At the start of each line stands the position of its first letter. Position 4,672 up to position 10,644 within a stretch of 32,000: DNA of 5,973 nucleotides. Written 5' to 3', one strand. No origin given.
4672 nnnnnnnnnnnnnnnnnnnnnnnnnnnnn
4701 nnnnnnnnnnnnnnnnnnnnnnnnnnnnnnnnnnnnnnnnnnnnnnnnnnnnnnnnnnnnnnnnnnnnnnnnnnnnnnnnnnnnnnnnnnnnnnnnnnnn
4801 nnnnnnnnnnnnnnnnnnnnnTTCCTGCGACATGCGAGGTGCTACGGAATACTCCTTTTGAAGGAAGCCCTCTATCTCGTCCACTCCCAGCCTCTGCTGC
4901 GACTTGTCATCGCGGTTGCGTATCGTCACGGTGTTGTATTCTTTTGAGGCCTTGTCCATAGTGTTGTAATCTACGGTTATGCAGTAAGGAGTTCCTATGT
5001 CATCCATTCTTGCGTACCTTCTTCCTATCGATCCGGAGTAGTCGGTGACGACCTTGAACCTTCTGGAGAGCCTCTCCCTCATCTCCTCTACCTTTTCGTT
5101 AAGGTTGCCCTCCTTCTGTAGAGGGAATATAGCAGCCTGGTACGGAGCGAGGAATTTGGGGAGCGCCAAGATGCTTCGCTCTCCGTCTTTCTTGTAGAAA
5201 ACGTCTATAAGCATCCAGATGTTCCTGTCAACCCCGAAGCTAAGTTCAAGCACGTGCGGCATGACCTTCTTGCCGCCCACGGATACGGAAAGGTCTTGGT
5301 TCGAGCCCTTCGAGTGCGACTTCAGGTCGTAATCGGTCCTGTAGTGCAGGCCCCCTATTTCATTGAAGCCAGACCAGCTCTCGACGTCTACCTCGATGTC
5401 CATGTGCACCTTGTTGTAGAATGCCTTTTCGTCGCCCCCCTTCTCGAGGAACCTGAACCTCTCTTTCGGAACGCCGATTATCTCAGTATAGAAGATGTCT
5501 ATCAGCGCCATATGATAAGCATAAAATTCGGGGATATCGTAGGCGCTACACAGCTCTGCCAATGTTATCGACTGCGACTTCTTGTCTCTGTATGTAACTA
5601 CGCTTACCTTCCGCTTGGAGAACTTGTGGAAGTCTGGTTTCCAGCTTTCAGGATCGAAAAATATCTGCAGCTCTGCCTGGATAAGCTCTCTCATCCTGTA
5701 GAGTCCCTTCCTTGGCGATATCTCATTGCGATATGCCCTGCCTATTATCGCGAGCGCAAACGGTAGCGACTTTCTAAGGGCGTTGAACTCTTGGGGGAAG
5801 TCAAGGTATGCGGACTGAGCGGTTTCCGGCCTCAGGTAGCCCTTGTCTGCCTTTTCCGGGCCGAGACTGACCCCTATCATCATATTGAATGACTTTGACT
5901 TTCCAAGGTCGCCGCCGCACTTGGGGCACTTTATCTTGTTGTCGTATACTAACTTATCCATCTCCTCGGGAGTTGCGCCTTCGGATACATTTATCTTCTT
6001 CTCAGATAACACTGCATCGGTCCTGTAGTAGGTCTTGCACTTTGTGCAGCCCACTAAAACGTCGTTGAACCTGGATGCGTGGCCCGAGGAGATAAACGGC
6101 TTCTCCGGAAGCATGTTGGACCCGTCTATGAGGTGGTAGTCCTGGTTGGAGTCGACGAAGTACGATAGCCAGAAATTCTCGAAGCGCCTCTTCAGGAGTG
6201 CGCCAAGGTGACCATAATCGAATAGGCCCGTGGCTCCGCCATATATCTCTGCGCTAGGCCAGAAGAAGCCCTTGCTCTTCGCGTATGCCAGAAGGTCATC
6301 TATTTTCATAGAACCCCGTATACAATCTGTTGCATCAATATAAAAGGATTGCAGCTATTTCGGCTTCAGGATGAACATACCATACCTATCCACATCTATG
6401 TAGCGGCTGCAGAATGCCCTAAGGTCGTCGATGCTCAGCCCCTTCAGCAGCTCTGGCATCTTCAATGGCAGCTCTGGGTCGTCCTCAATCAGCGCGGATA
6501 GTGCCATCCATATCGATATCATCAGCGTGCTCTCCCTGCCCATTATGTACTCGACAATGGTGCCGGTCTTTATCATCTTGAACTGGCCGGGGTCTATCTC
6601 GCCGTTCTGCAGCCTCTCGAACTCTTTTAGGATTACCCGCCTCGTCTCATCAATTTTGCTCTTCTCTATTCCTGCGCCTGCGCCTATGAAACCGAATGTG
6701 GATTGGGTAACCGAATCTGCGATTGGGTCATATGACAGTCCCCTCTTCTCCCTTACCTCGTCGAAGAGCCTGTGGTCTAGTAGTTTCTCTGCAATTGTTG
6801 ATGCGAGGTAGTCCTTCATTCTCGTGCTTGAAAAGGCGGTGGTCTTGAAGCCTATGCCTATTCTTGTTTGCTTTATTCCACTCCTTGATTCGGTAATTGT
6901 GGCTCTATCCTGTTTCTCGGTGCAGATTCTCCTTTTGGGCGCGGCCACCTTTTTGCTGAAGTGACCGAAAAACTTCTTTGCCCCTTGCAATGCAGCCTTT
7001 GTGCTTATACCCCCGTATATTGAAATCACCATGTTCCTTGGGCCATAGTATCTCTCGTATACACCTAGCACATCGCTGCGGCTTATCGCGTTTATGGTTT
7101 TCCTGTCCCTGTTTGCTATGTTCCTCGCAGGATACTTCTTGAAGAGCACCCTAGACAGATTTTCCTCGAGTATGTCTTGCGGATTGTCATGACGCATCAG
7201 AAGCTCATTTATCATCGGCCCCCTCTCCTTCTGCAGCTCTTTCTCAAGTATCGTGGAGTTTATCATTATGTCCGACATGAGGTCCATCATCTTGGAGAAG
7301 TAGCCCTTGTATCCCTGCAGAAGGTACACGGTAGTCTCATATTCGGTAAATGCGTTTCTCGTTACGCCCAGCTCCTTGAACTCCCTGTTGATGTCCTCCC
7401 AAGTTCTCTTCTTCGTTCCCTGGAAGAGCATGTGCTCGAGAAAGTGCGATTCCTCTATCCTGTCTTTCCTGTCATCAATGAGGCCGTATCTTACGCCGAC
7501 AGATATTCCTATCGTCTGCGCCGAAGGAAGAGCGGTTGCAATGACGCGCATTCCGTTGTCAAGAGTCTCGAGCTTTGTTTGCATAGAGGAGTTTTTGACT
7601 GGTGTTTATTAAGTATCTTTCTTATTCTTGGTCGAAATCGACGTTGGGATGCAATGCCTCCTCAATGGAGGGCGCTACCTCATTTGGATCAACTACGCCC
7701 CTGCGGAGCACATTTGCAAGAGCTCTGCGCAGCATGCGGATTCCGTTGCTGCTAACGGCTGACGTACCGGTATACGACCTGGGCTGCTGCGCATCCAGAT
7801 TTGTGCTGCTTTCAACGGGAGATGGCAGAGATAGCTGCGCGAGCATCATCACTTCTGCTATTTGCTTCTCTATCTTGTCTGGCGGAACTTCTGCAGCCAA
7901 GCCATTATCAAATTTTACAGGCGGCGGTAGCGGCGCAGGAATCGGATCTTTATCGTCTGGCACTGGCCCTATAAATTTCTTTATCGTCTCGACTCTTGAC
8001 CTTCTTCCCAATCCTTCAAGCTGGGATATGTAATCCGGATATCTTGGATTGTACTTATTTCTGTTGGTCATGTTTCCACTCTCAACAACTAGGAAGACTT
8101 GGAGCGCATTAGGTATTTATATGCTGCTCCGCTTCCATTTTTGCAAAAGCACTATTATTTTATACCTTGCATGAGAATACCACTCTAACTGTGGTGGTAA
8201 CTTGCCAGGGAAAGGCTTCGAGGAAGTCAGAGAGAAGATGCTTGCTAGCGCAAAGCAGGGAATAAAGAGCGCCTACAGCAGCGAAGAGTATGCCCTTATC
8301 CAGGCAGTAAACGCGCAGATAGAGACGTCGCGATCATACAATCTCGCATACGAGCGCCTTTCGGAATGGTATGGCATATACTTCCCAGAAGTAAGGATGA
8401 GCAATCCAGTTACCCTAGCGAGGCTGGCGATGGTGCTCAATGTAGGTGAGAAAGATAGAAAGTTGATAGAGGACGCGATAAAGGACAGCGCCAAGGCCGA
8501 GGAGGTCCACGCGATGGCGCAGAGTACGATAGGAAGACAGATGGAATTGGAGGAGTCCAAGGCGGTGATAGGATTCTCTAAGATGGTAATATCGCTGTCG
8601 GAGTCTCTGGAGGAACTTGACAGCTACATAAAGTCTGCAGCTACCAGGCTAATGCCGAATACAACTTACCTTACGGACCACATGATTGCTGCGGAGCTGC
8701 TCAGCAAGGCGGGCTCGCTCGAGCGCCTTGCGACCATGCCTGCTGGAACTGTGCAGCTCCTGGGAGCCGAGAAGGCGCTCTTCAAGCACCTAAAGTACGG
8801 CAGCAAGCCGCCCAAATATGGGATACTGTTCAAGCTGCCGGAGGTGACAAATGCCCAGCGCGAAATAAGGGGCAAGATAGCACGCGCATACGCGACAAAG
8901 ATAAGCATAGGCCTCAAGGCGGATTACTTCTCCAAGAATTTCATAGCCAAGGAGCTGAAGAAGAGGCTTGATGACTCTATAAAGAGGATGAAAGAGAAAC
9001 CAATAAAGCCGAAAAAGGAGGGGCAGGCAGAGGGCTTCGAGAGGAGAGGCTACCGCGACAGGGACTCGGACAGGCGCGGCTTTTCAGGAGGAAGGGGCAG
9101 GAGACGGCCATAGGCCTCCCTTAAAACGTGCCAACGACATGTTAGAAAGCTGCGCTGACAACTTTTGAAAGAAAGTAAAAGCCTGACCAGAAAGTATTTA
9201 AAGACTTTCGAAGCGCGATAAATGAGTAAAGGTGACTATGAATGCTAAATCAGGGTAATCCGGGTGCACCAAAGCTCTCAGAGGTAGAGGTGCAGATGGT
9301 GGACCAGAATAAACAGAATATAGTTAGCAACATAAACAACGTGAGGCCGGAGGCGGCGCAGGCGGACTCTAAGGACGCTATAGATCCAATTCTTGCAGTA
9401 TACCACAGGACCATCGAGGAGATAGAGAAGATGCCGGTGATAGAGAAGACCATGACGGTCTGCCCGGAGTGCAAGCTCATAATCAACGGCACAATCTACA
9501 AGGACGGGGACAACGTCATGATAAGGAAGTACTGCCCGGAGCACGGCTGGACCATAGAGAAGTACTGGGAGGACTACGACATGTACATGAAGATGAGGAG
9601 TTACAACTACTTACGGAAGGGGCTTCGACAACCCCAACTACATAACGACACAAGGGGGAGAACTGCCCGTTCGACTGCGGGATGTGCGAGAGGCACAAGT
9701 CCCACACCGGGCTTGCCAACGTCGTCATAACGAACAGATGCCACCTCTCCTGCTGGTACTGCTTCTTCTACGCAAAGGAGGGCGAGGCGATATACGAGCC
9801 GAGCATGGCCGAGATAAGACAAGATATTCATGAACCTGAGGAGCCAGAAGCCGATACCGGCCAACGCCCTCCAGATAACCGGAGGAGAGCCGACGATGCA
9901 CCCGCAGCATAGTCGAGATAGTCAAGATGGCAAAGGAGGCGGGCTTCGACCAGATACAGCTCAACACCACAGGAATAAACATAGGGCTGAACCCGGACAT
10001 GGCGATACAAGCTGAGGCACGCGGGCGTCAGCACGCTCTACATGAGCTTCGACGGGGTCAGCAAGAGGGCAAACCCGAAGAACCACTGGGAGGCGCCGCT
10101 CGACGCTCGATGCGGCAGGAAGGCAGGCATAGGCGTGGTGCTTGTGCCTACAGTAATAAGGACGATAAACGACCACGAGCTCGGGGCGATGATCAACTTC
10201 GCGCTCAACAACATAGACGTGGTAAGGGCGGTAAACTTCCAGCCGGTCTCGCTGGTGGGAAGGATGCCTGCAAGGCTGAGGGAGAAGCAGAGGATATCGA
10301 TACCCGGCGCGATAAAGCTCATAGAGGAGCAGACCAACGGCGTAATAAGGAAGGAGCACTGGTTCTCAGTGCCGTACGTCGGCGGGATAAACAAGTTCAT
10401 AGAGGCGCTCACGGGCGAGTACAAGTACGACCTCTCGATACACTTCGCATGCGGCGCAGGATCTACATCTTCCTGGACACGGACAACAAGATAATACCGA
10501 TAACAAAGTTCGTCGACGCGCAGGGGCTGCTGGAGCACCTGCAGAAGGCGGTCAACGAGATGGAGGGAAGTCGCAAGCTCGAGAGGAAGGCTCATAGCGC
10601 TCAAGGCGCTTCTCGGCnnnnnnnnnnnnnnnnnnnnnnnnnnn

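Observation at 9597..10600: Tes/GDGT-MAS-like radical SAM gene readable only by hopping frame about 7 times in 1 kb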

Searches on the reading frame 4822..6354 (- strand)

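Call 28: search_protein_families(library=pfam, proteins=[window:4822-6354:-], max_evalue=0.001)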
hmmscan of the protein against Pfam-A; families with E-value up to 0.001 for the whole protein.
window:4822-6354:- (511 aa): 2 families
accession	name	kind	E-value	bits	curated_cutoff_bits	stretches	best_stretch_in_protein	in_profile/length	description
PF03129.25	HGTP_anticodon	-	6.9e-17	61.8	21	1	406-500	1-93/94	Anticodon binding domain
PF00587.30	tRNA-synt_2b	-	3.4e-12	47.2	29.3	1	169-384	8-177/179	tRNA synthetase class II core domain (G, H, P, S and T)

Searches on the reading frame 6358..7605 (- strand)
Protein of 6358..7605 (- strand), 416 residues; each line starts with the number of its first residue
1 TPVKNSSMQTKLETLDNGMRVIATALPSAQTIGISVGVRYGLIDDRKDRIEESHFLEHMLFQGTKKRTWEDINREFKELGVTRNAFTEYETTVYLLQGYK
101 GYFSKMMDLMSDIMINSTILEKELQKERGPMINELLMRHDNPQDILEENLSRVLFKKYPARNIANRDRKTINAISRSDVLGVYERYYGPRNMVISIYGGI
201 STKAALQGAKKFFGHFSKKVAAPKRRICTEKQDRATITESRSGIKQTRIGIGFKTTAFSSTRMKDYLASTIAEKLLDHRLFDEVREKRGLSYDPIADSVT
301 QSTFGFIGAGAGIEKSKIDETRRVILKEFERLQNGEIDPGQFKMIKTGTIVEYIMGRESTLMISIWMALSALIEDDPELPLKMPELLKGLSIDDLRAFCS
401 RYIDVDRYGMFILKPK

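Call 28: search_protein_families(library=pfam, proteins=[window:6358-7605:-], max_evalue=0.001)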
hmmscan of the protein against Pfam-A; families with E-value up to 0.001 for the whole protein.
window:6358-7605:- (416 aa): 2 families
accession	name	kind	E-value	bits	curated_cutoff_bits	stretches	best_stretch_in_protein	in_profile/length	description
PF00675.25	Peptidase_M16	-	3.4e-26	92.4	22.3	1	21-162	2-143/149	Insulinase (Peptidase family M16)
PF05193.26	Peptidase_M16_C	-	1.3e-25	90.8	23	1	174-347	2-179/181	Peptidase M16 inactive domain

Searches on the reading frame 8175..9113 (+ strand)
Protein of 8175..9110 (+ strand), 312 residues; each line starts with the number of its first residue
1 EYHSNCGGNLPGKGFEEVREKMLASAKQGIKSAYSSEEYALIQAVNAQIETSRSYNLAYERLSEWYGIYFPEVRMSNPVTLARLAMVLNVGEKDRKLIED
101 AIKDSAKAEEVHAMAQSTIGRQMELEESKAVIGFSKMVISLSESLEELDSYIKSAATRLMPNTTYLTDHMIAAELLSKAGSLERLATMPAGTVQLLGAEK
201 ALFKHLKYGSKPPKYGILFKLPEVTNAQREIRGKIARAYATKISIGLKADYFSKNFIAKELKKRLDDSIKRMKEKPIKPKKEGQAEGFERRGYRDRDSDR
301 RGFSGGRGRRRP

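Call 29: search_protein_families(library=pfam, proteins=[window:8175-9110:+], max_evalue=0.001)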
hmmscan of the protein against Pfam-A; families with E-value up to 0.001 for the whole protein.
window:8175-9110:+ (312 aa): 1 family
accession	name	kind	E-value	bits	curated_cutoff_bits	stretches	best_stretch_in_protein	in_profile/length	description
PF01798.23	Nop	-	1.3e-47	162.6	25.4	1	53-270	7-227/228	snoRNA binding domain, fibrillarin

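Call 62: find_encoding_contigs(protein=window:8202-9113:+, flank=10000, max_places=10)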
Protein window:8202-9113:+ (303 aa): 1 contig read that carries it; 1 place shown.
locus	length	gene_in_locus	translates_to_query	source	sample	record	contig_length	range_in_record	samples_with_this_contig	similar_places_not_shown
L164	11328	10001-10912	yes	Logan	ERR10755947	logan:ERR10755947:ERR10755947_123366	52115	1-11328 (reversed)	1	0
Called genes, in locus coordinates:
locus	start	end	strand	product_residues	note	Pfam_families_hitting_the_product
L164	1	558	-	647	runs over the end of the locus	PF00493:MCM (faint), PF01078:Mg_chelatase, PF13654:AAA_32 (weak), PF07728:AAA_5 (weak), PF00158:Sigma54_activat, PF20436:LonB_AAA-LID, PF05362:Lon_C, PF13541:ChlI, +5 more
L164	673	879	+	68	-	PF00831:Ribosomal_L29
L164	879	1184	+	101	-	PF01253:SUI1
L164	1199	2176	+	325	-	PF00814:TsaD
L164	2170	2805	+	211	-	PF00069:Pkinase, PF01636:APH (faint), PF06293:Kdo (weak), PF01163:RIO1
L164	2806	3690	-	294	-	-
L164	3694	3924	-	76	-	PF01283:Ribosomal_S26e (faint)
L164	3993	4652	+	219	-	PF02502:LacAB_rpiB (weak)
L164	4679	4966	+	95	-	-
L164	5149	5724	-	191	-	PF01997:Translin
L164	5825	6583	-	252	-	PF07934:OGG_N (weak), PF00730:HhH-GPD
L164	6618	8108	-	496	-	PF00587:tRNA-synt_2b, PF03129:HGTP_anticodon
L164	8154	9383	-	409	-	PF00675:Peptidase_M16, PF05193:Peptidase_M16_C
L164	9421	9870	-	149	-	-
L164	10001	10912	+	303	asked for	PF01798:Nop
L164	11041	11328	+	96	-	?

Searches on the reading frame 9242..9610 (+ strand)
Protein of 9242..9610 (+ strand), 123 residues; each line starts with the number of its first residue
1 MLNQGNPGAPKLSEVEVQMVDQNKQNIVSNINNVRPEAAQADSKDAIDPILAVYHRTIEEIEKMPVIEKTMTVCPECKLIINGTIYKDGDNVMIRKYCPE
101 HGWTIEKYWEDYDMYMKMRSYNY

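Call 15: find_homologous_proteins(query=window:9242-9610:+, max_evalue=1e-10)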
Query seq(123 aa) (123 aa): 18 proteins with E <= 1e-10 among 18 candidates.
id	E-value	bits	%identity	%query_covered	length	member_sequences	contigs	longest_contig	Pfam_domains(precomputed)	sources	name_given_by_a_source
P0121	3.8e-78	278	100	100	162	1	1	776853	PF23545.2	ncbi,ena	-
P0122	3.6e-48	181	70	90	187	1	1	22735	PF23545.2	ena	-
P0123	1.3e-46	176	70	95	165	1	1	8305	PF23545.2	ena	-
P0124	4.9e-46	174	69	91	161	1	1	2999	PF23545.2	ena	-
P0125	2.5e-44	168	65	98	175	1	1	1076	PF23545.2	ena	-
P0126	8.4e-42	160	61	90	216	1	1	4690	PF23545.2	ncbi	-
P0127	7.1e-40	154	83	68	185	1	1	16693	PF23545.2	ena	-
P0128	3.3e-37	145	61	87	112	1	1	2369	PF23545.2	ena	-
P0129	5.9e-37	145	66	70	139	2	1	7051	PF23545.2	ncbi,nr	ncbi:hypothetical protein M1394_01750 [Candidatus Marsarchaeota archaeon]|nr:hypothetical protein [C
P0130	3.2e-35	139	77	75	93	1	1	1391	PF23545.2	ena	-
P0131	4.8e-35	138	77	61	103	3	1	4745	PF23545.2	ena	-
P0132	7.2e-35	138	69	79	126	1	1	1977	PF23545.2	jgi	-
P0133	1.0e-34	137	60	83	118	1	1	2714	PF23545.2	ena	-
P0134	2.0e-33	133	69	77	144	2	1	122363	PF23545.2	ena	-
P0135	9.7e-33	131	65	68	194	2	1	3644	PF23545.2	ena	-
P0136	3.2e-31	126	84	51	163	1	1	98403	PF23545.2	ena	-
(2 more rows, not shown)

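Call 16: find_encoding_contigs(protein=P0121, flank=3000, max_places=5)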
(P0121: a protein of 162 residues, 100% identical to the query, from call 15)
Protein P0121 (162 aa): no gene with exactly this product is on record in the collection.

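Call 17: find_encoding_contigs(protein=P0136, flank=4000, max_places=5)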
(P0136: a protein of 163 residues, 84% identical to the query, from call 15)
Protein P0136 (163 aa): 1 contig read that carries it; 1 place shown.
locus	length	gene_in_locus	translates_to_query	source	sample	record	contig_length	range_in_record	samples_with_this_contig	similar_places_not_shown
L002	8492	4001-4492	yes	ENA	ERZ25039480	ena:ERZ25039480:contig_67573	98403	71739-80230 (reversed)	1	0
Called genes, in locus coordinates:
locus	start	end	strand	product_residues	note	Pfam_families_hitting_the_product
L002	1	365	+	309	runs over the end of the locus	PF00665:rve, PF13683:rve_3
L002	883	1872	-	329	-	-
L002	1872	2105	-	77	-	-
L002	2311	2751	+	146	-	-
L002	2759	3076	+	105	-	PF01381:HTH_3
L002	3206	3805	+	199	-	-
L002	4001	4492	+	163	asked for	PF23545:Zn_ribbon_HMPTM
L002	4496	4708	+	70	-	PF04055:Radical_SAM (weak)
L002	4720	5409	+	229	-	-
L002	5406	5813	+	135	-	-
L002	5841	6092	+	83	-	-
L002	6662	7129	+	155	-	-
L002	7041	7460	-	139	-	-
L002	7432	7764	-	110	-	-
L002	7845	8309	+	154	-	-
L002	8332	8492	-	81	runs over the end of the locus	PF01409:tRNA-synt_2d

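Call 18: find_encoding_contigs(protein=P0134, flank=4000, max_places=5)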
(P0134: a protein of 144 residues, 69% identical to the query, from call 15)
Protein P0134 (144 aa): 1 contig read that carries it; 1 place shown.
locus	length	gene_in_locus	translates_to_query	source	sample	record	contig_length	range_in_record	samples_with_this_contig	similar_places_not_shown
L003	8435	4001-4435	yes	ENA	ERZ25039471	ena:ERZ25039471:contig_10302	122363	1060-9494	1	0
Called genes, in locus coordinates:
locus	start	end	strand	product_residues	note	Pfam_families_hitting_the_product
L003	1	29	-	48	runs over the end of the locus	-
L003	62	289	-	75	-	-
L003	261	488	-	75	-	PF00657:Lipase_GDSL (weak), PF13472:Lipase_GDSL_2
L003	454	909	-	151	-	PF00657:Lipase_GDSL, PF13472:Lipase_GDSL_2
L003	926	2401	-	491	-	PF00587:tRNA-synt_2b, PF03129:HGTP_anticodon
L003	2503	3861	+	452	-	PF01798:Nop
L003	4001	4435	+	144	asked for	PF23545:Zn_ribbon_HMPTM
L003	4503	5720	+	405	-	PF04055:Radical_SAM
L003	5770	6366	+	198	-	-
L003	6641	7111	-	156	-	-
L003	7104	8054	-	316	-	PF01368:DHH (weak)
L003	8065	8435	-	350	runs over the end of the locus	-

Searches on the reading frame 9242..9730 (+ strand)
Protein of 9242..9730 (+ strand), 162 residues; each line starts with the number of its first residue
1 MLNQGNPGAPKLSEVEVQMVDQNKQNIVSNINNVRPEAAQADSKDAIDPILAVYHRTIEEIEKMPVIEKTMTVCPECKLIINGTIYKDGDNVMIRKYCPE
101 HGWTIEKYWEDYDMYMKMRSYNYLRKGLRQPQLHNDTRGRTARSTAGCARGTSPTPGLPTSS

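Call 14: find_encoding_contigs(protein=window:9242-9730:+, flank=10000, max_places=10)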
Protein window:9242-9730:+ (162 aa): no gene with exactly this product is on record in the collection.

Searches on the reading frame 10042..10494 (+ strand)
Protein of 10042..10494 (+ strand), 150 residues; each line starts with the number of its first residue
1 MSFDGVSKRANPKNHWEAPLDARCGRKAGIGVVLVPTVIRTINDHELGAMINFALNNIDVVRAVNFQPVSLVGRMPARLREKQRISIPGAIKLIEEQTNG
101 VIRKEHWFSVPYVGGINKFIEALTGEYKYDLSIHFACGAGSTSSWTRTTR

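Call 66: find_encoding_contigs(protein=window:10042-10494:+, flank=5000, max_places=10)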
Protein window:10042-10494:+ (150 aa): no gene with exactly this product is on record in the collection.
